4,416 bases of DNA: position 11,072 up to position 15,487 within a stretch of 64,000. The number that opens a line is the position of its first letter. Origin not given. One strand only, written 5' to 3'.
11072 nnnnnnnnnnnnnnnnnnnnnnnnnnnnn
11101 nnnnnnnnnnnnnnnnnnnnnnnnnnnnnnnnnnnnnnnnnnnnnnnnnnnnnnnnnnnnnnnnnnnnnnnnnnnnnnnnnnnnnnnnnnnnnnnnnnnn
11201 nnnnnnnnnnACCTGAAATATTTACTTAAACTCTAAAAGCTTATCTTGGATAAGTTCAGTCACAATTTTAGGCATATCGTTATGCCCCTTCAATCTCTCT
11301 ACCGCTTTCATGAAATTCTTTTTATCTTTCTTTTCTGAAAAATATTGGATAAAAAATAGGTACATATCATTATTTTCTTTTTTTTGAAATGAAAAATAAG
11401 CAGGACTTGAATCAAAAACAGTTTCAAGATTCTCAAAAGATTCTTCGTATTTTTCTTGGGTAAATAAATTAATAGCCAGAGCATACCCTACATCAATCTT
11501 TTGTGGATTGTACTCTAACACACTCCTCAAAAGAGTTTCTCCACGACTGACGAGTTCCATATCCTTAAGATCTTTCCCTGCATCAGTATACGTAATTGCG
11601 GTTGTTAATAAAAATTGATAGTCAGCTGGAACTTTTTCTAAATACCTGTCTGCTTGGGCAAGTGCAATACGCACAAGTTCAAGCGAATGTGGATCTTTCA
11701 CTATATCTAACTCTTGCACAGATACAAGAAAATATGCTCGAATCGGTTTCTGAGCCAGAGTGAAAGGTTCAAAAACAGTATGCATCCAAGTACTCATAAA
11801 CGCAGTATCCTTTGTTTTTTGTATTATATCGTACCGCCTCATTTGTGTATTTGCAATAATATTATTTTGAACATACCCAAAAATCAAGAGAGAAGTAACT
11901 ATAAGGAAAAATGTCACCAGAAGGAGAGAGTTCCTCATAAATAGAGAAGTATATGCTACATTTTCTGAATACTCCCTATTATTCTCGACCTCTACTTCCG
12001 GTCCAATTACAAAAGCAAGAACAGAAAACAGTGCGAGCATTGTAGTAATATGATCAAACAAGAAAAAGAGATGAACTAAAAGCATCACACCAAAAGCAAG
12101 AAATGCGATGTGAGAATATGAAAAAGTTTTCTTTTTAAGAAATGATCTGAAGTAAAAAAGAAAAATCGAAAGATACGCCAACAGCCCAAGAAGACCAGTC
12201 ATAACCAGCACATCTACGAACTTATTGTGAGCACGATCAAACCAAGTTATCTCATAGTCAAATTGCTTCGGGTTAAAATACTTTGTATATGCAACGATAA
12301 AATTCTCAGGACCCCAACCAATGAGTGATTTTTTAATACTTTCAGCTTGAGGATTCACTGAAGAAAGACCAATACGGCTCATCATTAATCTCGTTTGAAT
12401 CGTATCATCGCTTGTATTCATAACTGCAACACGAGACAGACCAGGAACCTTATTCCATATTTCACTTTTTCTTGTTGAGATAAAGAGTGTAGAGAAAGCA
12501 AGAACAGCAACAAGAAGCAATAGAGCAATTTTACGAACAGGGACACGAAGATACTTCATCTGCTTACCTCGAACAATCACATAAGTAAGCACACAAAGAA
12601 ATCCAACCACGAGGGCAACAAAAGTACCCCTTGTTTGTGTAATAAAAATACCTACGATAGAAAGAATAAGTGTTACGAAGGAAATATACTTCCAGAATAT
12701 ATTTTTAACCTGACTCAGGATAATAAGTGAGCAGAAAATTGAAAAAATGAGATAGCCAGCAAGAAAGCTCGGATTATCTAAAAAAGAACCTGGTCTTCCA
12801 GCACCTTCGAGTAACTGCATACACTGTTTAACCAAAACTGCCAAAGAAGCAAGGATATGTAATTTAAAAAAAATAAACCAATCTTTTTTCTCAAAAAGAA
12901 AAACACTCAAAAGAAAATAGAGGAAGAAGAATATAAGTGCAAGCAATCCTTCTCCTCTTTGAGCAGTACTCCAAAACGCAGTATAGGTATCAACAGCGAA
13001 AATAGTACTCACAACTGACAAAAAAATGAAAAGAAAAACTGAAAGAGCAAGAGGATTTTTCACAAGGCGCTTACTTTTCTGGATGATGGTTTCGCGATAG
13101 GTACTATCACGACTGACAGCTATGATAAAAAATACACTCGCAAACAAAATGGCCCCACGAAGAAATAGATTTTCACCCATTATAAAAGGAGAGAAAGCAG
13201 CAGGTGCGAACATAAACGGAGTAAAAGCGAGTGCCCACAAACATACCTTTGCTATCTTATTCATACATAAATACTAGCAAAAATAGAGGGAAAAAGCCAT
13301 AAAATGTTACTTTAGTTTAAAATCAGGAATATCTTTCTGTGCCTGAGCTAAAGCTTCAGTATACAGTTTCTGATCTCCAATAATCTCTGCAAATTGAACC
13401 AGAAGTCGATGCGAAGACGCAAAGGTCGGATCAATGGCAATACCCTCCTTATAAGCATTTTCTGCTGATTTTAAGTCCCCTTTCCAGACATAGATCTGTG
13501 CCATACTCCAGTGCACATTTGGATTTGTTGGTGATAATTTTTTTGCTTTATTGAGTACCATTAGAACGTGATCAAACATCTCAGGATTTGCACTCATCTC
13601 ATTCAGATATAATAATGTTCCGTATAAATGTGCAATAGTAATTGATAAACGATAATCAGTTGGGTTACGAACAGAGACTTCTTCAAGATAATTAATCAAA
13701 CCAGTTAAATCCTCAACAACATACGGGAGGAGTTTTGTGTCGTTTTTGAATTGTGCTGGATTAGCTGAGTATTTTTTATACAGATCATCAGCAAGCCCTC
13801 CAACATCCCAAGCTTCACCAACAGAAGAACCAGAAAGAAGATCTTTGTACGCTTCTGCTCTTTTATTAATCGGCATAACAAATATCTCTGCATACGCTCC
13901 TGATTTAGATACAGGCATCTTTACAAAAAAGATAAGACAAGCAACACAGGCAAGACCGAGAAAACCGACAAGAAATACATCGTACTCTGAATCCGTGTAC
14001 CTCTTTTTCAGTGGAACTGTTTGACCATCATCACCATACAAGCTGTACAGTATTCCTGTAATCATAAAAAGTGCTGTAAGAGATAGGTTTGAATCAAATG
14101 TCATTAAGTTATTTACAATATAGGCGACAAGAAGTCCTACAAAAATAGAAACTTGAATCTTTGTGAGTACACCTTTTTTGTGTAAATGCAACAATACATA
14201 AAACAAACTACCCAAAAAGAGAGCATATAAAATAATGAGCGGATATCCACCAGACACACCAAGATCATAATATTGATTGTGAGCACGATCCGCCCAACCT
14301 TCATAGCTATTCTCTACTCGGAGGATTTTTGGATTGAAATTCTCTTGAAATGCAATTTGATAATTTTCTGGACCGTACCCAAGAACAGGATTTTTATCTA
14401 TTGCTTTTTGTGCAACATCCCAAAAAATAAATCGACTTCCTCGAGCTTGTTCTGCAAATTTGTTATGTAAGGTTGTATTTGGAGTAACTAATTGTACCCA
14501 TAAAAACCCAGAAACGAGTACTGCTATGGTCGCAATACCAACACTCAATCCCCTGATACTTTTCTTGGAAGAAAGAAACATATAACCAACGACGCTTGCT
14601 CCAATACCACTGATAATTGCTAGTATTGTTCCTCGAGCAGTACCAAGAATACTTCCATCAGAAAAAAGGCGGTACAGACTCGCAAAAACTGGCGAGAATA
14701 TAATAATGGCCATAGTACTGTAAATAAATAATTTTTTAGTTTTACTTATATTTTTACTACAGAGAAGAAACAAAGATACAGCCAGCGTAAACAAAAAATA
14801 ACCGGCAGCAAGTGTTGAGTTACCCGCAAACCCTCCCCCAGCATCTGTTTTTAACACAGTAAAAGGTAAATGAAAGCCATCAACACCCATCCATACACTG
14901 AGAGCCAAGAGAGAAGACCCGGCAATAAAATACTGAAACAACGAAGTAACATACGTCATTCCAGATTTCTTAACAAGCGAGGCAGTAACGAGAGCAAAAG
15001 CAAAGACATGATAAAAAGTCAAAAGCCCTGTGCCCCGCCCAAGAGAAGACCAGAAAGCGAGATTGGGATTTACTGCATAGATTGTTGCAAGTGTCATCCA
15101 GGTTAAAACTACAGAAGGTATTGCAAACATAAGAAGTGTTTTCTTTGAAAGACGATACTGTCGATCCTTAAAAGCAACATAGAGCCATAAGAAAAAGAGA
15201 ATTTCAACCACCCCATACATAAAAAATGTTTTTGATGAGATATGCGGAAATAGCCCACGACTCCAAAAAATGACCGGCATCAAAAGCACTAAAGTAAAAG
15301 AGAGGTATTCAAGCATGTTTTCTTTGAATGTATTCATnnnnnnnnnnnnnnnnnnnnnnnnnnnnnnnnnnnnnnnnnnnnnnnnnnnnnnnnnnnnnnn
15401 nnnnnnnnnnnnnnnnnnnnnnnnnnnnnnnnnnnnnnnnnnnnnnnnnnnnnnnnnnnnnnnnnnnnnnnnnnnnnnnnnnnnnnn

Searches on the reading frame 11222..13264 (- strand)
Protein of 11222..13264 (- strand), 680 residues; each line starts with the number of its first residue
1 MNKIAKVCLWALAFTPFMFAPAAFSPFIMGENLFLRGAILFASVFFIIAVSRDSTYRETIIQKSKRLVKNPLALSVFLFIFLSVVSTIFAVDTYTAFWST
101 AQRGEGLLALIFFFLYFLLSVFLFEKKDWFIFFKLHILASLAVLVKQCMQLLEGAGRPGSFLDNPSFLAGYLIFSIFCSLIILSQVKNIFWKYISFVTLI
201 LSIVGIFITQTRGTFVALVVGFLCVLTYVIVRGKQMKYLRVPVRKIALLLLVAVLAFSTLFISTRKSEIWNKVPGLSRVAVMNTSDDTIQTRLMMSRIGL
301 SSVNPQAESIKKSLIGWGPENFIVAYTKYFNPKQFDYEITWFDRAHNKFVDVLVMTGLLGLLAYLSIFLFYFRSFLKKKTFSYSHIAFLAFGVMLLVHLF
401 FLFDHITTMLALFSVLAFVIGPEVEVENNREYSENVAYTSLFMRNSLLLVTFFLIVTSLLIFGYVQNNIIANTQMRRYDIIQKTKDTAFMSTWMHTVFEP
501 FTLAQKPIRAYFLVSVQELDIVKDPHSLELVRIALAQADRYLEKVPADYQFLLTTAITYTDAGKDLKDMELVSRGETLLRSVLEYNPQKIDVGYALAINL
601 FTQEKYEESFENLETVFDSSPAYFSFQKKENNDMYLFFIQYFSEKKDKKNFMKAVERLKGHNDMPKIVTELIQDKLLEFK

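Call 17: search_protein_families(library=pfam, proteins=[window:11222-13264:-], max_evalue=0.001)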
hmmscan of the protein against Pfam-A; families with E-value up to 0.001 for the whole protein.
window:11222-13264:- (680 aa): 1 family
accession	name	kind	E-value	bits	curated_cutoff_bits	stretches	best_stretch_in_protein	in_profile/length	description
PF04932.20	Wzy_C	-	1.5e-14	54.5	31.7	1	198-365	2-149/149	O-Antigen ligase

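Call 68: search_protein_families(library=ncbifam, proteins=[window:11222-13264:-], max_evalue=0.01)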
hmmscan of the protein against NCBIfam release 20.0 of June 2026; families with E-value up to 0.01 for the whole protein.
window:11222-13264:- (680 aa): 5 families
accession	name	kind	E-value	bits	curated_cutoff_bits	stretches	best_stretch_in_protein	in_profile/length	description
TIGR03097.1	PEP_O_lig_1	hypoth_equivalog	3.5e-08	32.7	188.1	1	61-397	62-373/408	putative O-glycosylation ligase, exosortase A system-associated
TIGR00947.1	2A73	equivalog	3.8e-07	29.5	366.4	1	69-273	65-277/425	IctB family putative bicarbonate transporter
TIGR04370.1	glyco_rpt_poly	subfamily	2e-05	23.8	40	1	164-265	139-235/396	oligosaccharide repeat unit polymerase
NF037933.1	EpaQ_fam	subfamily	0.0034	16.7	100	1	172-272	165-268/377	EpaQ family protein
NF040959.1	MamA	equivalog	0.0057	16.1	200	0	566-624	81-139/204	magnetosome protein MamA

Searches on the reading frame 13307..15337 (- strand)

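Call 17: search_protein_families(library=pfam, proteins=[window:13307-15337:-], max_evalue=0.001)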
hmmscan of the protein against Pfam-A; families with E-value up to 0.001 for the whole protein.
window:13307-15337:- (676 aa): 3 families
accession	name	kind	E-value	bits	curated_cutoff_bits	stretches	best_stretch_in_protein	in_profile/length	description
PF04932.20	Wzy_C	-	7.3e-14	52.2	31.7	1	230-371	11-148/149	O-Antigen ligase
PF13414.12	TPR_11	-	3.7e-07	30.2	26.8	0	614-645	2-33/42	TPR repeat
PF14559.12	TPR_19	-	0.00044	20.9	25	0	594-645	13-64/68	Tetratricopeptide repeat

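Call 68: search_protein_families(library=ncbifam, proteins=[window:13307-15337:-], max_evalue=0.01)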
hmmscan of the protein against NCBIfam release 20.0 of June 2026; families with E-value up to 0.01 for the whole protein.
window:13307-15337:- (676 aa): 4 families
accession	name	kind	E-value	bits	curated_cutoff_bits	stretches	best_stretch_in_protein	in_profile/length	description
TIGR02917.1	PEP_TPR_lipo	equivalog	9.1e-06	23.8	312.2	1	587-650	446-509/899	XrtA/PEP-CTERM system TPR-repeat protein PrsT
TIGR02521.1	type_IV_pilW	equivalog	0.0066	16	154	1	595-641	54-204/234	type IV pilus biogenesis/stability protein PilW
TIGR00990.1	3a0801s09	subfamily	0.0076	14.9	757.25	0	540-645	332-438/615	mitochondrial import receptor subunit TOM70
TIGR03939.1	PGA_TPR_OMP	equivalog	0.0099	14.1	366.65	0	594-644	417-467/800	poly-beta-1,6 N-acetyl-D-glucosamine export porin PgaA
